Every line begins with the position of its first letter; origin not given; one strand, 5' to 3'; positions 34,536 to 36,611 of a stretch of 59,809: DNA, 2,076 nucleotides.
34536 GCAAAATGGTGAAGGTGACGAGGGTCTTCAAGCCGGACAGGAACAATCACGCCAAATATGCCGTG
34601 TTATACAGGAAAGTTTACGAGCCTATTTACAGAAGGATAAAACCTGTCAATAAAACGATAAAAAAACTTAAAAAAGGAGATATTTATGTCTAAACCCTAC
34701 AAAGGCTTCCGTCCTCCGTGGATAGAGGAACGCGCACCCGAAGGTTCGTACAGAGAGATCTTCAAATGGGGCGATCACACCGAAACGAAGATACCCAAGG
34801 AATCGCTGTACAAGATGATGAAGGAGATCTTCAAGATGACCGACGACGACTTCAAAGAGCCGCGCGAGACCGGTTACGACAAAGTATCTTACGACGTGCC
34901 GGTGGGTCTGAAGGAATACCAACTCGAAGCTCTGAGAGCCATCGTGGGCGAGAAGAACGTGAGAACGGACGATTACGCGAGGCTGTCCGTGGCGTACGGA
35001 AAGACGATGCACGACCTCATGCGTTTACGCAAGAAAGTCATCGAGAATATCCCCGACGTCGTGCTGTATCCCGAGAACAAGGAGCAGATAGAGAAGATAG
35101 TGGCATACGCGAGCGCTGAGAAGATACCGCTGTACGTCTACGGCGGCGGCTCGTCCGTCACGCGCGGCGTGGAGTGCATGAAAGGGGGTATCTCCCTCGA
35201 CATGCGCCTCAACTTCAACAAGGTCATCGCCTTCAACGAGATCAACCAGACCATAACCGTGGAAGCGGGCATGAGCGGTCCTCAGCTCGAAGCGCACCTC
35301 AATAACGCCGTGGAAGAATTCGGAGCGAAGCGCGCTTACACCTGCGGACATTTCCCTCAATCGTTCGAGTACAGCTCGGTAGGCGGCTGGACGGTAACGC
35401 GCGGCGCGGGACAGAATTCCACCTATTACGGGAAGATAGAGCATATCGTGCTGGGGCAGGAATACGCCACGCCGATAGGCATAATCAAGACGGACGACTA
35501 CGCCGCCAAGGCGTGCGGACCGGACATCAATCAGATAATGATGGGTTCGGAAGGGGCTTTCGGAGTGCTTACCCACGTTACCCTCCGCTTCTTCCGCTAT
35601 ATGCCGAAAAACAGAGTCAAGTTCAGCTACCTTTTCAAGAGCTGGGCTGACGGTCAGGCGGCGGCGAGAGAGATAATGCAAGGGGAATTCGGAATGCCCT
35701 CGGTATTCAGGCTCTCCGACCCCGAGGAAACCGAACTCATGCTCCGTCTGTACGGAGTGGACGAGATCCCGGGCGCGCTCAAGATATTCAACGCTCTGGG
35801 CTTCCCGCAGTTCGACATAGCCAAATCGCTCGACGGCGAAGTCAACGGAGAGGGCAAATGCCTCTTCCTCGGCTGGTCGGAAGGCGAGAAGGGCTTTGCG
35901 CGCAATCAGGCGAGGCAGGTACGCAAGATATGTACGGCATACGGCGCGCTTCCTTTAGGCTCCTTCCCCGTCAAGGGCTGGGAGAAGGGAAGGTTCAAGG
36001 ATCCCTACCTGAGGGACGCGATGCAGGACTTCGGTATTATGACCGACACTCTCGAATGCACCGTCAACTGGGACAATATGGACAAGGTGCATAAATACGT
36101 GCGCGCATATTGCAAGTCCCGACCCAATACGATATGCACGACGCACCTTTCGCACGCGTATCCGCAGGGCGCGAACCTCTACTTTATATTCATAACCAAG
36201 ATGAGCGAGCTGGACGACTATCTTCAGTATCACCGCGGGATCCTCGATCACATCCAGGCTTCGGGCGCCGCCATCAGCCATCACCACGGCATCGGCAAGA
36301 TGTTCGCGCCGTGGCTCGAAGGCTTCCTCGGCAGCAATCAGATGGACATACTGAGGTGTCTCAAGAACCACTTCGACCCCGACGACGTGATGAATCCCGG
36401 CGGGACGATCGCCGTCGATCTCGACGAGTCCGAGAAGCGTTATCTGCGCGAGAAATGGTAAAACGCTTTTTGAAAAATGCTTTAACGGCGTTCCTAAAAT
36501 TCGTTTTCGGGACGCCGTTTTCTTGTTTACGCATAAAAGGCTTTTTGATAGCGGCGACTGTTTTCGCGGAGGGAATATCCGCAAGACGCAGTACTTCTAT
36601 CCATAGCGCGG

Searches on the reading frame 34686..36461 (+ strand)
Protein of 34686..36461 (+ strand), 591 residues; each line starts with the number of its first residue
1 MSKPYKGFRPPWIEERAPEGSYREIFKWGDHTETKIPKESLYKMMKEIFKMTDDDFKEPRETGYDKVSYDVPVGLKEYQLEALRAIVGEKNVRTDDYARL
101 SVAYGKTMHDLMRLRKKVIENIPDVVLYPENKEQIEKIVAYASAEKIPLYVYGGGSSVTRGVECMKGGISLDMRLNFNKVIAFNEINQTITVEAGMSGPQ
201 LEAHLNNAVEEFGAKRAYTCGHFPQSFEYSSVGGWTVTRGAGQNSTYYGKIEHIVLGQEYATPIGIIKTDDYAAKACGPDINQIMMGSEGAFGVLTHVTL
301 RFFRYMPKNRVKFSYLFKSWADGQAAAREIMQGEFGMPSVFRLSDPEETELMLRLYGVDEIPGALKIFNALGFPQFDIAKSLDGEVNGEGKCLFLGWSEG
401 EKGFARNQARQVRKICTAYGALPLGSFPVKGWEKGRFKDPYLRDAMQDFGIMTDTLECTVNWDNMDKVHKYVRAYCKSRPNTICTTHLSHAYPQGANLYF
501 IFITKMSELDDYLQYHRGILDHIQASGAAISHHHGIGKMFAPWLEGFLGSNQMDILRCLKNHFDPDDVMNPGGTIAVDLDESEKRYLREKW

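Call 90: search_protein_families(library=pfam, proteins=[window:34686-36461:+], max_evalue=0.00001)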
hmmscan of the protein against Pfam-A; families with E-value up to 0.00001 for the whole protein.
window:34686-36461:+ (591 aa): 2 families
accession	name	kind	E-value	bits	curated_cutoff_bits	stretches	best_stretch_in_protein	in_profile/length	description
PF01565.28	FAD_binding_4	-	3.2e-29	101.9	26.4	1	123-267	1-135/139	FAD binding domain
PF02913.24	FAD-oxidase_C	-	2.2e-25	90.2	21.2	1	307-572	2-246/248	FAD linked oxidases, C-terminal domain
